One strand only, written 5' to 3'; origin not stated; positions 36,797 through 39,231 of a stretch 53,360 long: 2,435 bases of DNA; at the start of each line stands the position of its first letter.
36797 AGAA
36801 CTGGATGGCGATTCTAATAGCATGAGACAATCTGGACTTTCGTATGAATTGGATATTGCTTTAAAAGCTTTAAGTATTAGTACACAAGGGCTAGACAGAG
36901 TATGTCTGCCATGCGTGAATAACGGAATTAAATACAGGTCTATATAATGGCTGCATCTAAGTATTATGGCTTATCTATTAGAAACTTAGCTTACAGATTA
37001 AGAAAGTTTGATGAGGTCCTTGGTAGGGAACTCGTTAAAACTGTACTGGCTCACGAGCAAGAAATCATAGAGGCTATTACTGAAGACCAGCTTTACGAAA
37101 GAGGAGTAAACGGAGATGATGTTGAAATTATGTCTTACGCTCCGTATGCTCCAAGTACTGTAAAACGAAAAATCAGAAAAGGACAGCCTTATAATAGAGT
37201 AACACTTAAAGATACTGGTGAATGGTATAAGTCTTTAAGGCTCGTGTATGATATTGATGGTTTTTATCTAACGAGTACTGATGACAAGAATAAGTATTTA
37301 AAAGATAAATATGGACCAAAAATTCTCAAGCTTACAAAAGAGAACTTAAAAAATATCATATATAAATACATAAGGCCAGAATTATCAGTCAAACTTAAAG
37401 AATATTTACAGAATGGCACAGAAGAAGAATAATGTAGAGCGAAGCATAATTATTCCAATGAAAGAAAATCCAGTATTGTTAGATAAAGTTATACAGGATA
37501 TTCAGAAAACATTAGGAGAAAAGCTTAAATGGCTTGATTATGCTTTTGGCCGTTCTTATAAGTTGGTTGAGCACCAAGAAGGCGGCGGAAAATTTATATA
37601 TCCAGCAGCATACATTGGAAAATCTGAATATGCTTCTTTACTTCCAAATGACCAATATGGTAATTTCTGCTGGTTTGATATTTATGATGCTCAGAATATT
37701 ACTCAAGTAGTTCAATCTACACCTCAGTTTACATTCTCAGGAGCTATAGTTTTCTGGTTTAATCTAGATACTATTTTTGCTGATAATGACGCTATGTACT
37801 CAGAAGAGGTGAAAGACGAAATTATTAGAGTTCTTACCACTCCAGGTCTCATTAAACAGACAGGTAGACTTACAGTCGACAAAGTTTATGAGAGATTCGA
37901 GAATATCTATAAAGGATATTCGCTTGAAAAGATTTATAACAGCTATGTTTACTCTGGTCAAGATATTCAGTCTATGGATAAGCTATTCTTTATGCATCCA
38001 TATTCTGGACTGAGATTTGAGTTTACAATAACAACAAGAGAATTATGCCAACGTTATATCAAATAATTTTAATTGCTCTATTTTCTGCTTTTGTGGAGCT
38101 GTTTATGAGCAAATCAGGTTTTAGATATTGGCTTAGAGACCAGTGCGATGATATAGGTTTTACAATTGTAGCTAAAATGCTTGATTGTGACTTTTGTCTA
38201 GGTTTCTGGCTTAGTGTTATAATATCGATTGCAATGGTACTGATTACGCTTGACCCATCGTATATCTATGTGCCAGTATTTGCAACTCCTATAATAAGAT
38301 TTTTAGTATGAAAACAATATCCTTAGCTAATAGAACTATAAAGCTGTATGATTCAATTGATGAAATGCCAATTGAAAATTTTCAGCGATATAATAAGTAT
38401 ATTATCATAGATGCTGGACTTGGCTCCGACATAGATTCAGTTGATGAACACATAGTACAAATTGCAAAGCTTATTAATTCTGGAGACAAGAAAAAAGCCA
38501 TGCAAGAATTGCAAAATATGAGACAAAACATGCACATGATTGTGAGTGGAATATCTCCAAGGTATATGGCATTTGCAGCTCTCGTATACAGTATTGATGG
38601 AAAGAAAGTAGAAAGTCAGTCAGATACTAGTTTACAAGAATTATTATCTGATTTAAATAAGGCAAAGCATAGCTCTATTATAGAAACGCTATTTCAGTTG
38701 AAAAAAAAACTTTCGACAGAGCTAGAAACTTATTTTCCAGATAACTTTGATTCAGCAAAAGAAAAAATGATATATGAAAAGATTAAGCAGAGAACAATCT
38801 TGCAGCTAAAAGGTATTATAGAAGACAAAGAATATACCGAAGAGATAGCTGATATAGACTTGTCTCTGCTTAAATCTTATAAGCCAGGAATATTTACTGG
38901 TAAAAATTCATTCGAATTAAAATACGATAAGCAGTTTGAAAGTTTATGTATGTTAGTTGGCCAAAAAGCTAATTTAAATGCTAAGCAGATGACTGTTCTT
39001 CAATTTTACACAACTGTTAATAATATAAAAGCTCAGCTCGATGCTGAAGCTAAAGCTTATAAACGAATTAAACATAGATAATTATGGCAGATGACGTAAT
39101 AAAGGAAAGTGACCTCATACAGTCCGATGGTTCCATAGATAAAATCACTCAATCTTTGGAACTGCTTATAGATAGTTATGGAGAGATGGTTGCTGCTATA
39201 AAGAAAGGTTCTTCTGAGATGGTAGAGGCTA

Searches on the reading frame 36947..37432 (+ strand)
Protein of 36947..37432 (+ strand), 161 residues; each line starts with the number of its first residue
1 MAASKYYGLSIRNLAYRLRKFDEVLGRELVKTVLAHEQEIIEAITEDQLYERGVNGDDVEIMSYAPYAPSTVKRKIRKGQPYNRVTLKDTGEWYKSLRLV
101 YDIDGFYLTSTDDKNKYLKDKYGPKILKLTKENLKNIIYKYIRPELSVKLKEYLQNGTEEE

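Call 20: search_protein_families(library=phrogs, proteins=[window:36947-37432:+])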
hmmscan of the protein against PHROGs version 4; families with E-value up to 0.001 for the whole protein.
window:36947-37432:+ (161 aa): 1 family
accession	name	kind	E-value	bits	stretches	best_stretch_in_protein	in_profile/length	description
phrog_6195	-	tail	9.8e-38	130.3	1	11-154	4-145/147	tail protein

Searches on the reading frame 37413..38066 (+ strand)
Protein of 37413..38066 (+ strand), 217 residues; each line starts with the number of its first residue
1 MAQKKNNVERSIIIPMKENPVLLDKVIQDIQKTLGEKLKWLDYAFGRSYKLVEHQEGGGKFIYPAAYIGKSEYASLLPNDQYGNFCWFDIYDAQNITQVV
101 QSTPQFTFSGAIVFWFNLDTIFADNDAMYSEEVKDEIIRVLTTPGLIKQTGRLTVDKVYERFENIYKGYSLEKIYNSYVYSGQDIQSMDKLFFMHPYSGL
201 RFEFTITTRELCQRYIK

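Call 21: search_protein_families(library=phrogs, proteins=[window:37413-38066:+])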
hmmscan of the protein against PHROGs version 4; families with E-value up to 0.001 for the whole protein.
window:37413-38066:+ (217 aa): 1 family
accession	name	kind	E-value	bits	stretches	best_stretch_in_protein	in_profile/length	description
phrog_8145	-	unknown function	1e-47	163.6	2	15-179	9-172/192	-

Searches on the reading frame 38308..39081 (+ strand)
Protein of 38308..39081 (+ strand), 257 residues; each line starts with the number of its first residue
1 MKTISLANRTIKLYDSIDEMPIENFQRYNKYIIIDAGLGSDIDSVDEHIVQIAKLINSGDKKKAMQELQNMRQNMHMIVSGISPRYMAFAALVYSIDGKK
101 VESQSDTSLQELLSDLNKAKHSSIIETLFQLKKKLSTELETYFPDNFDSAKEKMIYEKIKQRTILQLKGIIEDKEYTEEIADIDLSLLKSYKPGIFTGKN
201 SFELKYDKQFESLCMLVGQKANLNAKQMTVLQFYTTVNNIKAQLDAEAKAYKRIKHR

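Call 21: search_protein_families(library=phrogs, proteins=[window:38308-39081:+])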
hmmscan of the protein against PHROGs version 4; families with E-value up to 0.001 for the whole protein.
window:38308-39081:+ (257 aa): 1 family
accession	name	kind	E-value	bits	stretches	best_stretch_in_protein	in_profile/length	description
phrog_8914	-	head and packaging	4.1e-66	224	1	1-243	1-245/250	virion structural protein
